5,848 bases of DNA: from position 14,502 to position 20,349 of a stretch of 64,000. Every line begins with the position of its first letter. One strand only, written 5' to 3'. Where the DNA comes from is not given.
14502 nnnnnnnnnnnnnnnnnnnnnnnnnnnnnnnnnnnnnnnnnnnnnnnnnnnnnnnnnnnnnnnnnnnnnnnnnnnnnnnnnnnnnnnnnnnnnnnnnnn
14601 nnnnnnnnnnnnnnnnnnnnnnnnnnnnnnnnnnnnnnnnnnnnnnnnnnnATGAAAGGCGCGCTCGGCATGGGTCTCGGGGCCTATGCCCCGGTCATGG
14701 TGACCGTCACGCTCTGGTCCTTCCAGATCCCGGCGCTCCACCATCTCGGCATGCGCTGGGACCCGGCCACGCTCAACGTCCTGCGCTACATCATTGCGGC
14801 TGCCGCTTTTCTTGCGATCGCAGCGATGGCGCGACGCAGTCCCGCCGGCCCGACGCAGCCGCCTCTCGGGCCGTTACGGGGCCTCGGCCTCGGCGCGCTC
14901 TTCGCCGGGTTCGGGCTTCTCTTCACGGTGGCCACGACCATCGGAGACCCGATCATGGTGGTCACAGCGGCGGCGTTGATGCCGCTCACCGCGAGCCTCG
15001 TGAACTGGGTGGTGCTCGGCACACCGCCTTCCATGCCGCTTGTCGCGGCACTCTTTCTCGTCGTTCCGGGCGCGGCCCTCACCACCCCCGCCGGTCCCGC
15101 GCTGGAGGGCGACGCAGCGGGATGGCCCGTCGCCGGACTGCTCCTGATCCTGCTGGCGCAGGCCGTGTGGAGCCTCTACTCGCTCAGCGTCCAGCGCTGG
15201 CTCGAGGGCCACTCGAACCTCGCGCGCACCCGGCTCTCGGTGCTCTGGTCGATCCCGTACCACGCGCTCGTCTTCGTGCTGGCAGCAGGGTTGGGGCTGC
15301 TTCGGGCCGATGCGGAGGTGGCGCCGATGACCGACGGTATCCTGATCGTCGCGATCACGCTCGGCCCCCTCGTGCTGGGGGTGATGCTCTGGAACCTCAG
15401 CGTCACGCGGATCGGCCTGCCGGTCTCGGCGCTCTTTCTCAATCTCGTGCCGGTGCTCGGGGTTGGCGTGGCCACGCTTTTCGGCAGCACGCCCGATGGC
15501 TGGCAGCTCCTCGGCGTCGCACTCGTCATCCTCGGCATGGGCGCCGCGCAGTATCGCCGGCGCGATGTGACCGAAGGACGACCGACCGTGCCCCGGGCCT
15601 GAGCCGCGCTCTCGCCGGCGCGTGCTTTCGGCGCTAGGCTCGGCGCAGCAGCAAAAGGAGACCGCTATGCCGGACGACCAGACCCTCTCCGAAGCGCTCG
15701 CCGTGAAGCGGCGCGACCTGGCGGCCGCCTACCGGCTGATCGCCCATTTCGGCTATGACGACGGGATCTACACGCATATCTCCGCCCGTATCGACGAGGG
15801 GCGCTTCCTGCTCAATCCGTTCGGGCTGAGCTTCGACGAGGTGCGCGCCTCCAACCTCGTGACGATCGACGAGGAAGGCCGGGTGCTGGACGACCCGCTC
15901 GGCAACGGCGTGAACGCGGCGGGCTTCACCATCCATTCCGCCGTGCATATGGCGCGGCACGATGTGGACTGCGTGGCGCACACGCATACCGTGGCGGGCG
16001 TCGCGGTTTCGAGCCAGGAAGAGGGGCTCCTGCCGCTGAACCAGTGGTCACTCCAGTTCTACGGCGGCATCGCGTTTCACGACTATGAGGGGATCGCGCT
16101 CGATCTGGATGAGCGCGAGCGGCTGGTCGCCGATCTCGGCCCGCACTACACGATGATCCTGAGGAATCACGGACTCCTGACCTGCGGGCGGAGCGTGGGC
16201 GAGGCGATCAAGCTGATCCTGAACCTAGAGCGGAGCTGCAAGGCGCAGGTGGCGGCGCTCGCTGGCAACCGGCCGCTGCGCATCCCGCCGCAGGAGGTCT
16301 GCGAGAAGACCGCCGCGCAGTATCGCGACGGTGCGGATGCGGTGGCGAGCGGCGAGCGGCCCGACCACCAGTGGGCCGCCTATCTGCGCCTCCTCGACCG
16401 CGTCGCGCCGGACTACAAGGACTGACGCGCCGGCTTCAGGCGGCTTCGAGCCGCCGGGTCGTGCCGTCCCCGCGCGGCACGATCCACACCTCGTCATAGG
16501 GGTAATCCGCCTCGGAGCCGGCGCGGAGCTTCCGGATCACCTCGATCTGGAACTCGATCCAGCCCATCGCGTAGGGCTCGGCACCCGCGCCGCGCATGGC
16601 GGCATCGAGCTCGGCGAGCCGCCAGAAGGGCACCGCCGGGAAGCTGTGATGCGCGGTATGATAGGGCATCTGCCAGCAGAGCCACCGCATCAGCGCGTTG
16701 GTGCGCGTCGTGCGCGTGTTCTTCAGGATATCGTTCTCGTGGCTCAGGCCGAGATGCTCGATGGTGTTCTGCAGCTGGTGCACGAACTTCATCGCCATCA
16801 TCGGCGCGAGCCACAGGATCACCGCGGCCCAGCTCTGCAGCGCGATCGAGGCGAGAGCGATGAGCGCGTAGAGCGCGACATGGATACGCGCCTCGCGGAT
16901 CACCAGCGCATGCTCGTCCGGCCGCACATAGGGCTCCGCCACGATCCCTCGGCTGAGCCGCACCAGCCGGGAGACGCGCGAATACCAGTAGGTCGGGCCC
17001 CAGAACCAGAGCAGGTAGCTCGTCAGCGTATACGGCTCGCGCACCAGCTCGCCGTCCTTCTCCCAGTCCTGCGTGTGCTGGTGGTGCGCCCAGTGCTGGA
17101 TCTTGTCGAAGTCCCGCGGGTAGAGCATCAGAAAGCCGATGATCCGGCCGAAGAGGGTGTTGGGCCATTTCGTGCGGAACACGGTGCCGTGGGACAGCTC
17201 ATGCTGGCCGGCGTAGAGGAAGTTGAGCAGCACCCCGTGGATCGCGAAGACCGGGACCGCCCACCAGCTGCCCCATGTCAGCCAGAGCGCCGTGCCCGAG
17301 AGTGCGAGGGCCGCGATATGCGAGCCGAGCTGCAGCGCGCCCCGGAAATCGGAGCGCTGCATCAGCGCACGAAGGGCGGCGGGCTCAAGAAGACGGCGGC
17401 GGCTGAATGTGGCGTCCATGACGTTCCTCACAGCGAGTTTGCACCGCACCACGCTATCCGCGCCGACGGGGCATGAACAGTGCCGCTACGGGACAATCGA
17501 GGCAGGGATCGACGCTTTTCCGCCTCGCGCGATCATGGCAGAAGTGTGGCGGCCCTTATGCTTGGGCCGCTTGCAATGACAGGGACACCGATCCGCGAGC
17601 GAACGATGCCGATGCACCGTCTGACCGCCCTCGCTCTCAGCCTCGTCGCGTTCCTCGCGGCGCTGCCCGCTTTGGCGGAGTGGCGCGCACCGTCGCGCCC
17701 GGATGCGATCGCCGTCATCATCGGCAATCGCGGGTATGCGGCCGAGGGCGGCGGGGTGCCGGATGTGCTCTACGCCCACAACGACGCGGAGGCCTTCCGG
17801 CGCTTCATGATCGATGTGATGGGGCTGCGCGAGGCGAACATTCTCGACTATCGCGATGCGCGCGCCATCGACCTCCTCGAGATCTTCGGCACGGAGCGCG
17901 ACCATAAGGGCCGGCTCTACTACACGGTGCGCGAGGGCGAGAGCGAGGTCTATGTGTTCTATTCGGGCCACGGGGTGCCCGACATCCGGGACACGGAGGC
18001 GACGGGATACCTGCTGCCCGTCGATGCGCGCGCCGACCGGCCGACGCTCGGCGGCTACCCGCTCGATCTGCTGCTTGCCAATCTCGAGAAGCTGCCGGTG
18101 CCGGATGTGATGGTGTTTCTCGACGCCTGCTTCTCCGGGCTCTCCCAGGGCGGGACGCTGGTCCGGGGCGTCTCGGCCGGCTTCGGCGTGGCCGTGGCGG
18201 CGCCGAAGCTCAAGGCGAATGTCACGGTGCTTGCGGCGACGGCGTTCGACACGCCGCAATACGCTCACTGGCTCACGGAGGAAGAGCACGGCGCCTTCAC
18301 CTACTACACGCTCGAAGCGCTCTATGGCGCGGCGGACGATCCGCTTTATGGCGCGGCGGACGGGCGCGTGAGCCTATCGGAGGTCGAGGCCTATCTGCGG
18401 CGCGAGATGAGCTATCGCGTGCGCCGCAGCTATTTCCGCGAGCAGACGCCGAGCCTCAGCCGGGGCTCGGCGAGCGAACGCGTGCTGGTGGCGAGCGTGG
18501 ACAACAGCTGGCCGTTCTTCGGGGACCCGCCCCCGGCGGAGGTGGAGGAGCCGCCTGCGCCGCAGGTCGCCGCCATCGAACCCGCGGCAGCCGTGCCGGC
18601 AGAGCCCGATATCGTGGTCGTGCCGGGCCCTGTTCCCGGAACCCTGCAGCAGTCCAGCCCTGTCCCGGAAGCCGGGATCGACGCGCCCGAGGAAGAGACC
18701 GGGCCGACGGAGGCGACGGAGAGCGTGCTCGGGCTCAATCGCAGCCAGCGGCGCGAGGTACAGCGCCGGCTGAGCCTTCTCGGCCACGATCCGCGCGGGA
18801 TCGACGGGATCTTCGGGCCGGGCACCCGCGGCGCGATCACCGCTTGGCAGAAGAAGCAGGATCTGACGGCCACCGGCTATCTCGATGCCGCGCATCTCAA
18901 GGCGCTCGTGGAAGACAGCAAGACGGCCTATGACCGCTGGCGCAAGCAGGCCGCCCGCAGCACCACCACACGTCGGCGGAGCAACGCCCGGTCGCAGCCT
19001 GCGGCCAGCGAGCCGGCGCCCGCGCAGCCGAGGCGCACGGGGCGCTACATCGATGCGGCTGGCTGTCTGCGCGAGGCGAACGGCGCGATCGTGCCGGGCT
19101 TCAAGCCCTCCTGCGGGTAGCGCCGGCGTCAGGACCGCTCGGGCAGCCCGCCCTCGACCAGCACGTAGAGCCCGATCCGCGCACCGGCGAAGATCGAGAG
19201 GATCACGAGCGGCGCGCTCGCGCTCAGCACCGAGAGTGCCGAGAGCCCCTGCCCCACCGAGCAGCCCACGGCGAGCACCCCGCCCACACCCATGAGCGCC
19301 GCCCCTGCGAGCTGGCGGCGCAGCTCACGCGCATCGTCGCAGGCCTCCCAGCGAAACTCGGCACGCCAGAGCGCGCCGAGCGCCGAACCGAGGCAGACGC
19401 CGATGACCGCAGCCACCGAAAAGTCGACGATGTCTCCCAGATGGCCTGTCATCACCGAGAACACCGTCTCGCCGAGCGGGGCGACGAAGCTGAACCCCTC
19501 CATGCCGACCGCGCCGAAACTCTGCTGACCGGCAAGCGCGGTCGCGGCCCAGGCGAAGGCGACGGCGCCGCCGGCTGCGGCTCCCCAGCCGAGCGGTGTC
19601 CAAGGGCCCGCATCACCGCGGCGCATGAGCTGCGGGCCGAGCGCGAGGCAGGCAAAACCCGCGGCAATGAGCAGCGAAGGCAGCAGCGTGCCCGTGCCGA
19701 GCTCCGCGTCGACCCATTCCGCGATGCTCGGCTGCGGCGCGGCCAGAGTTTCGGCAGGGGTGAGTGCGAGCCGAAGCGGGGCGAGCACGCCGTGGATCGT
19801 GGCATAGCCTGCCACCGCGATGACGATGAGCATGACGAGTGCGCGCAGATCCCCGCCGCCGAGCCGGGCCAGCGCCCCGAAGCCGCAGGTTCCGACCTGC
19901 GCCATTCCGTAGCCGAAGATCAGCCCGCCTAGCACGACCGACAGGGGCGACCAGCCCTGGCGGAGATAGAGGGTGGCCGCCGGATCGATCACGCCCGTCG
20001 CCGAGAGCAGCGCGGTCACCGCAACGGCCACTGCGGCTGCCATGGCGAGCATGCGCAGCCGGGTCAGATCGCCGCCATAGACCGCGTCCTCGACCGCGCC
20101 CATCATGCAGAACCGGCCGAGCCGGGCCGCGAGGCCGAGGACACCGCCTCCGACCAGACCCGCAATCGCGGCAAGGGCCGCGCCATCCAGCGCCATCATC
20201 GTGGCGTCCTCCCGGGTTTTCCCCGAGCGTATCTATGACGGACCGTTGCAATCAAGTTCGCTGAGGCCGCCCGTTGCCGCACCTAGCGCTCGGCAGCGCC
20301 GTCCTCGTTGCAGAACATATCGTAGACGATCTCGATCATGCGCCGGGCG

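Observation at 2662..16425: Candidate undescribed catabolic island for a guanidino/amidino/ureido compound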

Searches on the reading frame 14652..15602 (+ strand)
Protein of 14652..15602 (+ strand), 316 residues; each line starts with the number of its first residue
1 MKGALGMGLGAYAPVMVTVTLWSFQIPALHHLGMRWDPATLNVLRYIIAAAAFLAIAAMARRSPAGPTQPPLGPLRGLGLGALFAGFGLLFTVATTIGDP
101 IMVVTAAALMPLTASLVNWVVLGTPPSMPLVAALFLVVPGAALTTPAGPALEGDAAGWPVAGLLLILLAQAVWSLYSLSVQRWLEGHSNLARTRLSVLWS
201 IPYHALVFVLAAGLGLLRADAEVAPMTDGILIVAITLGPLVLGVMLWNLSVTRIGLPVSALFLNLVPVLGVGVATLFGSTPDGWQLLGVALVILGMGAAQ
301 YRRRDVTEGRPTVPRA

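Call 9: search_protein_families(library=pfam, proteins=[window:14652-15602:+], max_evalue=10)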
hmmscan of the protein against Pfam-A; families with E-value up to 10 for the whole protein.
window:14652-15602:+ (316 aa): 1 family
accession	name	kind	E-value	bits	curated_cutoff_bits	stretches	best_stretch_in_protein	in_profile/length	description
PF00892.27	EamA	-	3.6e-18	66.6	28.2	2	15-144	7-133/135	EamA-like transporter family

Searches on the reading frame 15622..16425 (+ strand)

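Call 4: search_protein_families(library=pfam, proteins=[window:15622-16425:+])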
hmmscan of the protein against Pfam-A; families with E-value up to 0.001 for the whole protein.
window:15622-16425:+ (267 aa): 1 family
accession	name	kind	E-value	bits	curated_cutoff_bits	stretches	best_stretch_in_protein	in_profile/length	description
PF00596.27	Aldolase_II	-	9.6e-49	166.2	22.2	1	32-210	2-183/183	Class II Aldolase and Adducin N-terminal domain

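Call 8: search_protein_families(library=ncbifam, proteins=[window:15667-16425:+], max_evalue=0.01)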
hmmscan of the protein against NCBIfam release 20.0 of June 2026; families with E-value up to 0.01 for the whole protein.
window:15667-16425:+ (252 aa): 23 families
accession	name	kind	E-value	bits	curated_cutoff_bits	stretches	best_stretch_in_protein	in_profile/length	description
NF005451.0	PRK07044.1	subfamily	9.2e-94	313.2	207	1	6-252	14-256/256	aldolase II superfamily protein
NF005186.0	PRK06661.1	equivalog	8.2e-60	202.4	339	1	15-244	7-232/235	hypothetical protein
NF004855.0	PRK06208.1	subfamily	1.1e-54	185.5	255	1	5-221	34-250/274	class II aldolase/adducin family protein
NF005068.0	PRK06486.1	equivalog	2e-45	155.1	269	1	8-251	21-261/262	aldolase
NF005689.0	PRK07490.1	equivalog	5.9e-41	140.3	260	1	11-226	11-228/248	hypothetical protein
NF005484.0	PRK07090.1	equivalog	4.7e-29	101.5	261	1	6-209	23-225/260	aldolase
NF005123.0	PRK06557.1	subfamily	3.1e-16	59.7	251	1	10-220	8-217/223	L-ribulose-5-phosphate 4-epimerase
NF053537.1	DhpthDcsPhtC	equivalog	8.5e-15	54.8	200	1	15-211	1-208/232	3,4-dihydroxyphthalate decarboxylase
NF005984.0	PRK08087.1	subfamily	9.5e-13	48.4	264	1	24-204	16-191/215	L-fuculose-phosphate aldolase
NF004527.0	PRK05874.1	equivalog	4.7e-12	45.9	308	1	19-219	13-210/218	L-fuculose-phosphate aldolase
NF043034.1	OxoTetrPhDc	equivalog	2.3e-11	43.9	250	1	15-195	6-186/205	3-oxo-tetronate 4-phosphate decarboxylase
TIGR03328.1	salvage_mtnB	equivalog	9e-11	41.6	137.05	1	25-119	8-100/194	methylthioribulose 1-phosphate dehydratase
TIGR01086.1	fucA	equivalog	3.6e-10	40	400.25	1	26-199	17-185/214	L-fuculose-phosphate aldolase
NF006672.0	PRK09220.1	equivalog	8e-10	38.4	226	1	13-188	10-194/209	methylthioribulose 1-phosphate dehydratase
NF005302.0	PRK06833.1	equivalog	1.6e-09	37.5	264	1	44-208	37-197/214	L-fuculose-phosphate aldolase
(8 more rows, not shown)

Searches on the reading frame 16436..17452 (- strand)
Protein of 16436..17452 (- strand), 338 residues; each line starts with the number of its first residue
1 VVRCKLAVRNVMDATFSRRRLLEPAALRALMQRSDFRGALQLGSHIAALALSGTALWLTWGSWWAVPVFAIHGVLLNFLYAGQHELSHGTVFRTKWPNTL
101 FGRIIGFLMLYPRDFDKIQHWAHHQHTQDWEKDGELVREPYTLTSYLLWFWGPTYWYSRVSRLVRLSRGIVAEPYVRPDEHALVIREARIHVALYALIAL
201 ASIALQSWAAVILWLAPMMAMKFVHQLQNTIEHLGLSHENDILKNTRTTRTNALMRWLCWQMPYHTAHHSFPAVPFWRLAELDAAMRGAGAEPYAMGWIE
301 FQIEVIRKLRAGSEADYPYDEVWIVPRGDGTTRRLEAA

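Call 4: search_protein_families(library=pfam, proteins=[window:16436-17452:-])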
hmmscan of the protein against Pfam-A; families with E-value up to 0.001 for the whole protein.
window:16436-17452:- (338 aa): 1 family
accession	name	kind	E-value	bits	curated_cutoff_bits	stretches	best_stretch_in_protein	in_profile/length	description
PF00487.30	FA_desaturase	-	1.7e-36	126.7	29.7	1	62-292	2-244/253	Fatty acid desaturase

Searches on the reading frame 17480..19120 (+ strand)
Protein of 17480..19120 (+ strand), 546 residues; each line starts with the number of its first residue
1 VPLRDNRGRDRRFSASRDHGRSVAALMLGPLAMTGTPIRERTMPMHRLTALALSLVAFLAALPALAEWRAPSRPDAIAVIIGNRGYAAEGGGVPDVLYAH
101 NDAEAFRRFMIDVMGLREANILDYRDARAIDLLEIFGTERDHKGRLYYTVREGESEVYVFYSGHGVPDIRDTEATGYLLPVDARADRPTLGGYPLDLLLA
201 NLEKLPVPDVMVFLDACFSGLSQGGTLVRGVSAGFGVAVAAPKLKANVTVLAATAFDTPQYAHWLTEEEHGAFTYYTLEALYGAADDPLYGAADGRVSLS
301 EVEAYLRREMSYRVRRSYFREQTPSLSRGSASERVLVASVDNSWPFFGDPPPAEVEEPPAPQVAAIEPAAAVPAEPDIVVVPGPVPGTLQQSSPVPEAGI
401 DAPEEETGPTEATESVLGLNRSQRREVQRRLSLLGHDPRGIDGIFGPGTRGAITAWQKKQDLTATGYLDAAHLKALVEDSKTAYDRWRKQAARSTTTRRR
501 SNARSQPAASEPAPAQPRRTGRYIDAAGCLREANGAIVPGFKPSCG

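Call 4: search_protein_families(library=pfam, proteins=[window:17480-19120:+])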
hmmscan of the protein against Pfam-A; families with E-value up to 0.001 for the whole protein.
window:17480-19120:+ (546 aa): 2 families
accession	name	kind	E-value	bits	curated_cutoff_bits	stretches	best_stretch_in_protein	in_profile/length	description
PF01471.23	PG_binding_1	-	3.6e-14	53.1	23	1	421-476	2-57/57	Putative peptidoglycan binding domain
PF00656.27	Peptidase_C14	-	4.7e-10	40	21.4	1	77-330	3-227/233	Caspase domain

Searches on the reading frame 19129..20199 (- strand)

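Call 4: search_protein_families(library=pfam, proteins=[window:19129-20199:-])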
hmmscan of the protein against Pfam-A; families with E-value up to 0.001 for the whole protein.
window:19129-20199:- (356 aa): 1 family
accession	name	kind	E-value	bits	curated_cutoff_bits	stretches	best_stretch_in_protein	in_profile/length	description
PF04143.19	Sulf_transp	-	3.9e-53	181.5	27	1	28-340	2-308/310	Sulphur transport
